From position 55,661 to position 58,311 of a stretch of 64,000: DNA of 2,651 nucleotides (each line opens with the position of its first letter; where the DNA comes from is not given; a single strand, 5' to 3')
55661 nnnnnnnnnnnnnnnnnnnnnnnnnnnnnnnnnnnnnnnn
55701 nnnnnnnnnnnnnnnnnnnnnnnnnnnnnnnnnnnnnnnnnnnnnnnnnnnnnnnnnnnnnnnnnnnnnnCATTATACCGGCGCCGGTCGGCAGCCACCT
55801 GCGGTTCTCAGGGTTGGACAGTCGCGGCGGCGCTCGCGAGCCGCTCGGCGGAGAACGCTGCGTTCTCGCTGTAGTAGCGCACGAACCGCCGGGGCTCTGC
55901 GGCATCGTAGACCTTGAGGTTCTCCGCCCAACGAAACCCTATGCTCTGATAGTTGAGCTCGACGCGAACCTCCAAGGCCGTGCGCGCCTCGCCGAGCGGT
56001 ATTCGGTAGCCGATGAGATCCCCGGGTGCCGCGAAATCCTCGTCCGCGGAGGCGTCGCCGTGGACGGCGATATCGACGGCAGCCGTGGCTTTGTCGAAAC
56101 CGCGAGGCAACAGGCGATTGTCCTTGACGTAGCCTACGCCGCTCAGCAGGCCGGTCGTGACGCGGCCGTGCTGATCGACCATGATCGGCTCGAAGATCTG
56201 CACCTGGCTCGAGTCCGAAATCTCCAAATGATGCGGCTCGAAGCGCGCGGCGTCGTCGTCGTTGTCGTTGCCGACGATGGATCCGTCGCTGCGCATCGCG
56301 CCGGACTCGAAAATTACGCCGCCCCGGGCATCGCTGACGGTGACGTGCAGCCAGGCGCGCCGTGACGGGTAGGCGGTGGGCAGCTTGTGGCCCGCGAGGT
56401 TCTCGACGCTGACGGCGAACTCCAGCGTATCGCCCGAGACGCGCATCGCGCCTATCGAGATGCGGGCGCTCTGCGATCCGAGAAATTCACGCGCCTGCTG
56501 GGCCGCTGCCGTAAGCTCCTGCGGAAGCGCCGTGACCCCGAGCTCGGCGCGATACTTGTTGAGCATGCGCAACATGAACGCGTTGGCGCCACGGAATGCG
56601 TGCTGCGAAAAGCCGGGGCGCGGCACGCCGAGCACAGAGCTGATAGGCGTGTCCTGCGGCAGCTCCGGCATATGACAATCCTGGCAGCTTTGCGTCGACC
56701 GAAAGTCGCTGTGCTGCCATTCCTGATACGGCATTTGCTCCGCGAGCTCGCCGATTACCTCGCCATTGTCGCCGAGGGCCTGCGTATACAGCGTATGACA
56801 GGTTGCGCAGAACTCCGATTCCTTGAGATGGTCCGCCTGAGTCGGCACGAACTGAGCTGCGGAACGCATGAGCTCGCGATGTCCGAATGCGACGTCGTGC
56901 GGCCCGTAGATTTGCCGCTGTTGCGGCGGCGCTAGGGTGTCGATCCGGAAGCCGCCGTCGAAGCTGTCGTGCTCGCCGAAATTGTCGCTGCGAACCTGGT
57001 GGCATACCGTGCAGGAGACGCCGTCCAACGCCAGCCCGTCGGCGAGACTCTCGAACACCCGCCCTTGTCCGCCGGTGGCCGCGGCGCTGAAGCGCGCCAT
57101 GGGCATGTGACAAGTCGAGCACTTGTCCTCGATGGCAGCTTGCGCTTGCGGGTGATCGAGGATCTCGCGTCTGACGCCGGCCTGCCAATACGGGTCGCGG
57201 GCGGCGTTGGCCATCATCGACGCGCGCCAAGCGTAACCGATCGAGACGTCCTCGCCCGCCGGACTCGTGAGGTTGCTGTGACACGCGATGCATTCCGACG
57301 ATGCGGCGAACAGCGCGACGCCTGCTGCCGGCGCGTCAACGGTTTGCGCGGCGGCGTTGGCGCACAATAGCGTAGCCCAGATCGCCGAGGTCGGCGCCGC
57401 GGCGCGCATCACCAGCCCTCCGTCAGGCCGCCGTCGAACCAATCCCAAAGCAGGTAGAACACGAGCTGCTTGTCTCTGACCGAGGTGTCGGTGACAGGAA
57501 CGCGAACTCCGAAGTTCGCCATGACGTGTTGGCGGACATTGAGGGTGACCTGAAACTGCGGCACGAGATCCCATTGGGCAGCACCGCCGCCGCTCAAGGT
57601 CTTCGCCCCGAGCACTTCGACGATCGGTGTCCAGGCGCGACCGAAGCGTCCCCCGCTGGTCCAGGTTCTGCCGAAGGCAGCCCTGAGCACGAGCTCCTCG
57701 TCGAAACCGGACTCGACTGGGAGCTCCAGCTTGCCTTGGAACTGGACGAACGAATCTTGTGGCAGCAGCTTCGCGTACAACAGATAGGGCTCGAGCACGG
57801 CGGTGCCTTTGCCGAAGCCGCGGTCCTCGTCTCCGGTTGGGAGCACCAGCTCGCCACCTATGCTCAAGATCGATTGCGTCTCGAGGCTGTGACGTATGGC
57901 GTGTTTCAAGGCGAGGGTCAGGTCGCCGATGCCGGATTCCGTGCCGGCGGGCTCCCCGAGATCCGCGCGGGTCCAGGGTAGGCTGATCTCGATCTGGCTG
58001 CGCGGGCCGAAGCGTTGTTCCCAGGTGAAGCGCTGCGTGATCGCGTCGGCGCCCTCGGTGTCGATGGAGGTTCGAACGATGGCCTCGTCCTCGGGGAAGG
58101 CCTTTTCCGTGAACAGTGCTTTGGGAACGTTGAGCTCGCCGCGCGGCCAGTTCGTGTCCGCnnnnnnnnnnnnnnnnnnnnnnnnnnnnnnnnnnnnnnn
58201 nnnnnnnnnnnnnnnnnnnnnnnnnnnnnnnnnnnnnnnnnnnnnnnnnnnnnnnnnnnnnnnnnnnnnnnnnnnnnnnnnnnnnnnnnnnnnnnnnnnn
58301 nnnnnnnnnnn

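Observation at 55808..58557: Class-I cytochrome c fused to an outer-membrane-type beta-barrel, translationally coupled to a pentaheme cytochrome: candidate porin-cytochrome electron conduit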

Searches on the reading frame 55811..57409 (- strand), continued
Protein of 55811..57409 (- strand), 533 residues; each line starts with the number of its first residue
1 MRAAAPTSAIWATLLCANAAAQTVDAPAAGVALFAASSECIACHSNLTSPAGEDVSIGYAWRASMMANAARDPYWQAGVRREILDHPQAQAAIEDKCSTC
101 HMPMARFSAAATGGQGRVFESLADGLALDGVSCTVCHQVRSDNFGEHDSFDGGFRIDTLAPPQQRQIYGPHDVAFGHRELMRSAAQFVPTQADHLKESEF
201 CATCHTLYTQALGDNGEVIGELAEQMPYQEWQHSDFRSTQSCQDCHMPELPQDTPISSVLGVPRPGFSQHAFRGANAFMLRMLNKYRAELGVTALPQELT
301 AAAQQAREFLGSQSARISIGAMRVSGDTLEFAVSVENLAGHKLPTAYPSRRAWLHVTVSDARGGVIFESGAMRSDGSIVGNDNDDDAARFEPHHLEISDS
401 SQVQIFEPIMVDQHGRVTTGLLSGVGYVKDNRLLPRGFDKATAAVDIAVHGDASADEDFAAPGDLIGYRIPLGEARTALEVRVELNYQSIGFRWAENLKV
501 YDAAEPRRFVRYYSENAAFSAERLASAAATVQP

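Call 36: search_solved_structures(query=A2, max_evalue=0.01, show_alignments=1)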
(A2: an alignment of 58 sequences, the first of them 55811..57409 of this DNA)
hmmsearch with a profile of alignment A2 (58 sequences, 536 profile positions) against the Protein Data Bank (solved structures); distinct sequences matched with E-value up to 0.01: 1.
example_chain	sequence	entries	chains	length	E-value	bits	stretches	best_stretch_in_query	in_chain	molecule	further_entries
5ze8_A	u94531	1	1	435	0.00021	23.1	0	325-375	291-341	cytochrome c552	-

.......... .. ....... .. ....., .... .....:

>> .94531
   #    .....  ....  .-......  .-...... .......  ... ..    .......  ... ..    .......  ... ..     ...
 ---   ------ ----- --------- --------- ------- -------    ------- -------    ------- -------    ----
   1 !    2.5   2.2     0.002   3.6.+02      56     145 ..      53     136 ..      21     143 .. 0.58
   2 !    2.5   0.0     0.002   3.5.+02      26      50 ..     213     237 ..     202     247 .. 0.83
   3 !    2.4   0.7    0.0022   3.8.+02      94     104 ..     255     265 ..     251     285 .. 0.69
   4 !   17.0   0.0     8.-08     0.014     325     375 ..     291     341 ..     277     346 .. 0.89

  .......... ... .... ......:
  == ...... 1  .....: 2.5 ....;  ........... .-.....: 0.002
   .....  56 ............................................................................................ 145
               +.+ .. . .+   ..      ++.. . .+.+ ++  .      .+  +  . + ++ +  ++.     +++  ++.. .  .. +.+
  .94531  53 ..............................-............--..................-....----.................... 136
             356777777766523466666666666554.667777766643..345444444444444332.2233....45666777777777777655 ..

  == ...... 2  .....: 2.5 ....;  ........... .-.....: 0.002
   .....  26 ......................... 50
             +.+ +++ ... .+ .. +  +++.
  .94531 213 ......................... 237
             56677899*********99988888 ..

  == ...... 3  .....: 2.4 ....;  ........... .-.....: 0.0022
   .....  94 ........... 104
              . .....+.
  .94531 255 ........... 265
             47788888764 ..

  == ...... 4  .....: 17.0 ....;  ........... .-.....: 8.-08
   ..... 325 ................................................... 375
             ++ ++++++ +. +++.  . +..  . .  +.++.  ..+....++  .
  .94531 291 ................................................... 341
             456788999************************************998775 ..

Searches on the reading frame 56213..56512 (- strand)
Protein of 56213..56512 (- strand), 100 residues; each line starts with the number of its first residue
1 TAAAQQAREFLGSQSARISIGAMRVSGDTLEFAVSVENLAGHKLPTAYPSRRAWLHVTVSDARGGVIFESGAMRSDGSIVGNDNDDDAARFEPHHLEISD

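Call 73: search_protein_families(library=ncbifam, proteins=[window:56213-56512:-], max_evalue=10)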
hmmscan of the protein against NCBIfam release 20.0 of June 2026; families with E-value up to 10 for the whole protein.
window:56213-56512:- (100 aa): 1 family
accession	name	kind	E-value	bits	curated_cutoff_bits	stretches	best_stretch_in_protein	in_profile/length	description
NF040886.1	cyt_C_like_Sec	equivalog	0.072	11.7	250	1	32-70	299-338/423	multiheme c-type cytochrome (seleno)protein ExtKL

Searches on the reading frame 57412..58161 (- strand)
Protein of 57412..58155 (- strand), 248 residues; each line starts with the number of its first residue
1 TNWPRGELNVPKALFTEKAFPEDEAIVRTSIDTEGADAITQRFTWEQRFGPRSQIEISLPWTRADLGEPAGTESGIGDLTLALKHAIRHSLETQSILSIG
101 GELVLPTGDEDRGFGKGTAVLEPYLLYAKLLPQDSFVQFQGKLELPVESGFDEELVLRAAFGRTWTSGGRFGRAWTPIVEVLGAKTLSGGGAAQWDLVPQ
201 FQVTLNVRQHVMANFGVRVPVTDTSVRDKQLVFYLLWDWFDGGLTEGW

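Call 57: search_protein_families(library=pfam, proteins=[window:57412-58155:-], max_evalue=0.1)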
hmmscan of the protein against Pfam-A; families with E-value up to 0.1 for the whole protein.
window:57412-58155:- (248 aa): 1 family
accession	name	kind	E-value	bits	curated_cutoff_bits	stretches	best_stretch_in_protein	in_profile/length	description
PF13557.12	Phenol_MetA_deg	-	5.1e-06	27.1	22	1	57-223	44-231/242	Putative MetA-pathway of phenol degradation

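Call 59: search_protein_representatives(protein=window:57412-58155:-)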
Query: 248 residues. Proteins with E-value up to 0.001 (for the whole library): 732; up to 1e-10: 401; up to 1e-30: 74. The best 150 are listed.
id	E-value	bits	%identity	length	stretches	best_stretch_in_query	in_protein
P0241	7.7e-86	304.2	59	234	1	16-248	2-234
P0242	5.2e-81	288.4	55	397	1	2-248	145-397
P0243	4.7e-78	278.7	55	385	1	2-248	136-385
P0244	3.0e-65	236.7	48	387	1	2-248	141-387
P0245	2.0e-64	234.1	46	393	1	2-248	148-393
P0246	3.2e-62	226.8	68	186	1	101-248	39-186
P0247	2.2e-61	224.1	47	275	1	2-248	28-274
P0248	5.3e-59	216.3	44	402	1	2-248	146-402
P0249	4.7e-58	213.2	43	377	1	2-248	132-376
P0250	5.9e-58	212.8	45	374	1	2-248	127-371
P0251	6.7e-58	212.7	44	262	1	2-248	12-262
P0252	3.9e-57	210.2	44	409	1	1-248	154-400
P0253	1.7e-56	208.1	46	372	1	2-225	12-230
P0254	2.0e-56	207.9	45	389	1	2-248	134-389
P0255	6.8e-55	202.8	45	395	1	2-248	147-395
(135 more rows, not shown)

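Call 60: find_encoding_contigs(protein=P0247, flank=8000, max_places=3)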
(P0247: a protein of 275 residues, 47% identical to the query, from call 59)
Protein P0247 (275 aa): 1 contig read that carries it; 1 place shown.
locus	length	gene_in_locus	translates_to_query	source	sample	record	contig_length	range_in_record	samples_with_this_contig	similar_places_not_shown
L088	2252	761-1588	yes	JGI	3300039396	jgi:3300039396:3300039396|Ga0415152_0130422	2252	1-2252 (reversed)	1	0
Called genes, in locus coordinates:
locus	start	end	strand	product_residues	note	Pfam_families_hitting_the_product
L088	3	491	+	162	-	?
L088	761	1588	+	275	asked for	-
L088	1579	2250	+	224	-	?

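Call 82: search_solved_structures(query=window:57412-58155:-, max_evalue=10, show_alignments=3)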
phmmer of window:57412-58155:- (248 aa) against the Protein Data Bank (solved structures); distinct sequences matched with E-value up to 10: 0.

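Call 85: search_solved_structures(query=A3, max_evalue=10, show_alignments=3)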
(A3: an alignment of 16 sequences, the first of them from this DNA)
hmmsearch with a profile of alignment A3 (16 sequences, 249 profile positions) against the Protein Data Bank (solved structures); distinct sequences matched with E-value up to 10: 0.

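Call 86: search_protein_families(library=pfam, alignment_id=A3, max_evalue=0.01)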
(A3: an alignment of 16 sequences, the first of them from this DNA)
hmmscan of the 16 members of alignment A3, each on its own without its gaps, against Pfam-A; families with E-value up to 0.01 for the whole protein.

A. member 1, seq(250 aa): 1 family
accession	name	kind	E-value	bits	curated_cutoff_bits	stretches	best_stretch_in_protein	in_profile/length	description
PF13557.12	Phenol_MetA_deg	-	5.3e-06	27.1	22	1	59-225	44-231/242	Putative MetA-pathway of phenol degradation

B. families by the number of members that match (of 16 scanned): 1 family
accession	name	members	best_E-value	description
PF13557.12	Phenol_MetA_deg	10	4.6e-07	Putative MetA-pathway of phenol degradation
